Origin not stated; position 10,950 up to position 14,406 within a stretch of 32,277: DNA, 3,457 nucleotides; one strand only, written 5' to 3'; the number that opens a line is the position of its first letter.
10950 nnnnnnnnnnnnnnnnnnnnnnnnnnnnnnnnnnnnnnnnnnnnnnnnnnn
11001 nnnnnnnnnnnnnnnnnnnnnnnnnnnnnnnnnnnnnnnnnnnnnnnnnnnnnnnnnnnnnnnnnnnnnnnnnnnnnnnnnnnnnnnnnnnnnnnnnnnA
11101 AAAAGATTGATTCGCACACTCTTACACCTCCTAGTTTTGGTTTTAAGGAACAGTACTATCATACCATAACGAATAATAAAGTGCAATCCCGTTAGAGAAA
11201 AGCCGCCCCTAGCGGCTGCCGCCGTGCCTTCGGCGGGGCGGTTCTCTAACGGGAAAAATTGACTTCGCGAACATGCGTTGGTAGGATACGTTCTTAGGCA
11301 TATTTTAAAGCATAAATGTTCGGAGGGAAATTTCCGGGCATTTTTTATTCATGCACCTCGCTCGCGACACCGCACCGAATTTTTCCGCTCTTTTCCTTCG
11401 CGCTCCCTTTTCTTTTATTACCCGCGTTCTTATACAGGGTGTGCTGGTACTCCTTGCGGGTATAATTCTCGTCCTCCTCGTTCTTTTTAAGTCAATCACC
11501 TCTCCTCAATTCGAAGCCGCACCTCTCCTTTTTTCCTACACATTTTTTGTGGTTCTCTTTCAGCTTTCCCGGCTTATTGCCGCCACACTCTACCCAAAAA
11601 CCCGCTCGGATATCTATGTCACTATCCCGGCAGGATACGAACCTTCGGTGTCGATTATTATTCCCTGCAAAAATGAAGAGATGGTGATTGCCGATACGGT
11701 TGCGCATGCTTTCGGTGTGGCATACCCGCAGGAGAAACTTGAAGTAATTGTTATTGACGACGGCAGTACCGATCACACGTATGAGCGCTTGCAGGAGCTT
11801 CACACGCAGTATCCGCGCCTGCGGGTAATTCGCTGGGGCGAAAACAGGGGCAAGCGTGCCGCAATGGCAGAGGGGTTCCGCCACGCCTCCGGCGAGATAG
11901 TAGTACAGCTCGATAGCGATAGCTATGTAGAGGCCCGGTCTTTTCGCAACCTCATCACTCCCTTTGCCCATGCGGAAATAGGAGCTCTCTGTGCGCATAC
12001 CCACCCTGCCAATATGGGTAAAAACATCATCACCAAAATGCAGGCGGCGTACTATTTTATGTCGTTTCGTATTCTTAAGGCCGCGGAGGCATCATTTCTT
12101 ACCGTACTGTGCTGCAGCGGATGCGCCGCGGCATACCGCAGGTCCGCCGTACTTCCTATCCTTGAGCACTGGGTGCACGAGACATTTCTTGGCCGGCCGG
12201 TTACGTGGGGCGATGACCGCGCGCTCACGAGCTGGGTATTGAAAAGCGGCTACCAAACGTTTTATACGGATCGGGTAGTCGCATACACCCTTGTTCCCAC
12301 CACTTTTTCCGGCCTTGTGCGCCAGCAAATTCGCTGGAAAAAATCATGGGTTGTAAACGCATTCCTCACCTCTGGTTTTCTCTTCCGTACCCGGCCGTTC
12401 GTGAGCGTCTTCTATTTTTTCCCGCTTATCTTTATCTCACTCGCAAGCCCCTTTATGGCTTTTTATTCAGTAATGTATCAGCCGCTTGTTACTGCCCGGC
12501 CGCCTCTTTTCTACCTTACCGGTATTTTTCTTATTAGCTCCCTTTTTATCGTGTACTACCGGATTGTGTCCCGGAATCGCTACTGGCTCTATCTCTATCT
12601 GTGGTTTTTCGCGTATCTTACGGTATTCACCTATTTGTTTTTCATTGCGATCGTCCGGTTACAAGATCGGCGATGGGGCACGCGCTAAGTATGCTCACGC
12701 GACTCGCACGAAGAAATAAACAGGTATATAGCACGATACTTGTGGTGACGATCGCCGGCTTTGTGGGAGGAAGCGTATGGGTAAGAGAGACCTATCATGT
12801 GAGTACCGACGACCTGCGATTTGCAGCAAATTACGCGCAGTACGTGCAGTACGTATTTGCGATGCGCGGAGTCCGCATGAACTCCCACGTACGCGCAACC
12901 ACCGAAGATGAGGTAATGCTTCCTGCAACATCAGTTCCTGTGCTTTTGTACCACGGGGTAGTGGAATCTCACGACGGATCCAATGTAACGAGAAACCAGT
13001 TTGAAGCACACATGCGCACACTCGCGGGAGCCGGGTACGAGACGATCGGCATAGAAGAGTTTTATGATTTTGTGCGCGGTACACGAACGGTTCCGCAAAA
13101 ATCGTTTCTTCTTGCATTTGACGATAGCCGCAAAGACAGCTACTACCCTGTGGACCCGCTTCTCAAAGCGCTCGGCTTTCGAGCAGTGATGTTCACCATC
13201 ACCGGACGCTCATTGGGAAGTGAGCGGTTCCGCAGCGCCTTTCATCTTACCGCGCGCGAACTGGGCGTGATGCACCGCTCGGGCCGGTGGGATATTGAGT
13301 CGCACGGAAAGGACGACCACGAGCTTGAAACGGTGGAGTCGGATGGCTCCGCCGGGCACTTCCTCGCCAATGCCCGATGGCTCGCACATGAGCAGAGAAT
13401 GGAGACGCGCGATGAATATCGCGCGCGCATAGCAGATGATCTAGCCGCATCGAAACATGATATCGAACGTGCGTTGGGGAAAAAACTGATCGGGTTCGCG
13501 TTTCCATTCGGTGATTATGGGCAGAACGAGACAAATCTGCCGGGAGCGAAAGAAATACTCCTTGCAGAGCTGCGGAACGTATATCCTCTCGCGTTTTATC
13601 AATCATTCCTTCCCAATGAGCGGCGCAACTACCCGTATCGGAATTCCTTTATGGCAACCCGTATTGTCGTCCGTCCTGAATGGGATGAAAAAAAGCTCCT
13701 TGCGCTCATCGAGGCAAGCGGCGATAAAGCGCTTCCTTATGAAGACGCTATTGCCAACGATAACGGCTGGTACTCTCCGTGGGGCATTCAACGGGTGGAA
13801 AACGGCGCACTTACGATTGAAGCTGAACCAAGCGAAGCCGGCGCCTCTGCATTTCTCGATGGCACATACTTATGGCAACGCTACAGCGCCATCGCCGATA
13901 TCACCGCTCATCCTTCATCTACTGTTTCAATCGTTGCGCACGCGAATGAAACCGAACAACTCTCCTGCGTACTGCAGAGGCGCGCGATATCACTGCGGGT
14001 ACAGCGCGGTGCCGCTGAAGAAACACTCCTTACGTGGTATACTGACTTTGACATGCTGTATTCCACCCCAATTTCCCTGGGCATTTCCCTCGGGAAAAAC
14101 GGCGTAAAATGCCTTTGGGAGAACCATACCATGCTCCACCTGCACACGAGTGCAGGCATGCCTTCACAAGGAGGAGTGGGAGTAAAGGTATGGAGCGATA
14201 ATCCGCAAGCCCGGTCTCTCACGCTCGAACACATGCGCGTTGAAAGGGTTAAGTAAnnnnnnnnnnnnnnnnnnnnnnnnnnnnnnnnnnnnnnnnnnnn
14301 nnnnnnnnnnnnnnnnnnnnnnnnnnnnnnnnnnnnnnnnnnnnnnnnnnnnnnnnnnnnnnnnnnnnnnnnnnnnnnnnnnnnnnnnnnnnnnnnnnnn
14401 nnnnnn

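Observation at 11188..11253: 66-nt GC-rich multi-hairpin element present twice, each copy glued to a -35 box; the inverted pair brackets 11.2-22.3 kb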

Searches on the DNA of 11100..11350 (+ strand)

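Call 9: search_rna_families(source=window, start=11100, end=11350, threshold=evalue, max_evalue=10)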
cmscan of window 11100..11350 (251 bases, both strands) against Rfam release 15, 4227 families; matches with E-value up to 10: 1.
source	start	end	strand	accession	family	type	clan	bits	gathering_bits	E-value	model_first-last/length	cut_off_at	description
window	11295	11350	+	RF02058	STnc400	Gene;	-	12.5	80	7.6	1-125/125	no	Gammaproteobacterial sRNA STnc400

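Call 87: build_rna_model(alignment_id=A2)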
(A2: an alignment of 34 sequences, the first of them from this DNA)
Model R1 built from alignment A2 (34 sequences, 76 columns); structure: RNAalifold consensus.
model positions 65; base pairs 19; branch points 0; effective number of sequences 3.19; information 0.862 bits per position. Calibrated on 0.2 Mb of random sequence (short: E-values are rough).
structure used (alignment columns):
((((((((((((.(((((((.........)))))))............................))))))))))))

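Call 88: search_with_rna_model(model_id=R1, source=window, filters=off, max_evalue=10)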
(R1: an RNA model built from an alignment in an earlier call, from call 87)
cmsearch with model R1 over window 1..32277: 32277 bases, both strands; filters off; matches with E-value up to 10: 11.
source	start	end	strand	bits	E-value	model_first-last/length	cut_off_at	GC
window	11188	11253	+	71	7.1e-20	1-65/65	no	0.7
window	22238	22303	-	69.5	2.2e-19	1-65/65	no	0.68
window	11188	11253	-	39.3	6.1e-10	1-65/65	no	0.7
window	22238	22303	+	32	1.1e-07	1-65/65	no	0.68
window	29605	29646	+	12.8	0.12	1-65/65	no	0.52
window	9351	9394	-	9.4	1.3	1-65/65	no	0.59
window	9351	9394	+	9.4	1.3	1-65/65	no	0.59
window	25769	25813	-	8.2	3.3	1-65/65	no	0.56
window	20690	20705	-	7.9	3.9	1-65/65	no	0.94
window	29605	29646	-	7.1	7.1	1-65/65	no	0.52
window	20690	20705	+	7.1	7.2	1-65/65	no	0.94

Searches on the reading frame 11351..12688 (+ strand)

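Call 10: search_protein_families(library=pfam, proteins=[window:11351-12688:+])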
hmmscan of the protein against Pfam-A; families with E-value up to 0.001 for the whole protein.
window:11351-12688:+ (445 aa): 6 families
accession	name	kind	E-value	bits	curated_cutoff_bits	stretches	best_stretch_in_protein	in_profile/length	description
PF00535.33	Glycos_transf_2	-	1.5e-32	113.3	23.3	1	101-267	1-164/168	Glycosyl transferase family 2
PF13641.12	Glyco_tranf_2_3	-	1.3e-24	87.9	27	1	98-330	1-228/230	Glycosyltransferase like family 2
PF03142.21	Chitin_synth_2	-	1.1e-10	41.3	27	1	175-443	196-490/527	Chitin synthase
PF13506.12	Glyco_transf_21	-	1.3e-09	38.2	21.7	1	168-331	18-174/174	Glycosyl transferase family 21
PF10111.15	Glyco_tranf_2_2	-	6.1e-07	29.6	27.3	1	101-200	1-101/276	Glycosyltransferase like family 2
PF13704.12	Glyco_tranf_2_4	-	0.00046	21.1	27.5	1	107-192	1-83/98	Glycosyl transferase family 2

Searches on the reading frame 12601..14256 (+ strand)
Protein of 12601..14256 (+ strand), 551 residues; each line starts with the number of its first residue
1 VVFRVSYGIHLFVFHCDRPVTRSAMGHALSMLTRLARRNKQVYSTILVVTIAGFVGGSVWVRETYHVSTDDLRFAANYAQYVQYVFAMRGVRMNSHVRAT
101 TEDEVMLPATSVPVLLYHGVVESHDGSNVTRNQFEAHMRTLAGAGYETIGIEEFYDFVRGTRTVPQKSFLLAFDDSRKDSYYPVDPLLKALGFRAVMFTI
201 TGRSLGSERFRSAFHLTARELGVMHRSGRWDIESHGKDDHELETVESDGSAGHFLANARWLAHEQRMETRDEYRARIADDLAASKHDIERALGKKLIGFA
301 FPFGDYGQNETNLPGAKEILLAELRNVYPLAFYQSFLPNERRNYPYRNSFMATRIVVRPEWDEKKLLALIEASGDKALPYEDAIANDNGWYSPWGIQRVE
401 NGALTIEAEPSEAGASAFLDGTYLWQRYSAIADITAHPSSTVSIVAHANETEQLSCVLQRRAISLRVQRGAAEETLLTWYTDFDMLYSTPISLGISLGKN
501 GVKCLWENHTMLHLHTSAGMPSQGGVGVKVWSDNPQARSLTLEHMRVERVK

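Call 10: search_protein_families(library=pfam, proteins=[window:12601-14256:+])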
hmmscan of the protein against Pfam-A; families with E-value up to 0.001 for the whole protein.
window:12601-14256:+ (551 aa): 1 family
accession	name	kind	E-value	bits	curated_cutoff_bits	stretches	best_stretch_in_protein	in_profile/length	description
PF01522.26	Polysacc_deac_1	-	2e-11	44.4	23.1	1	162-309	2-111/124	Polysaccharide deacetylase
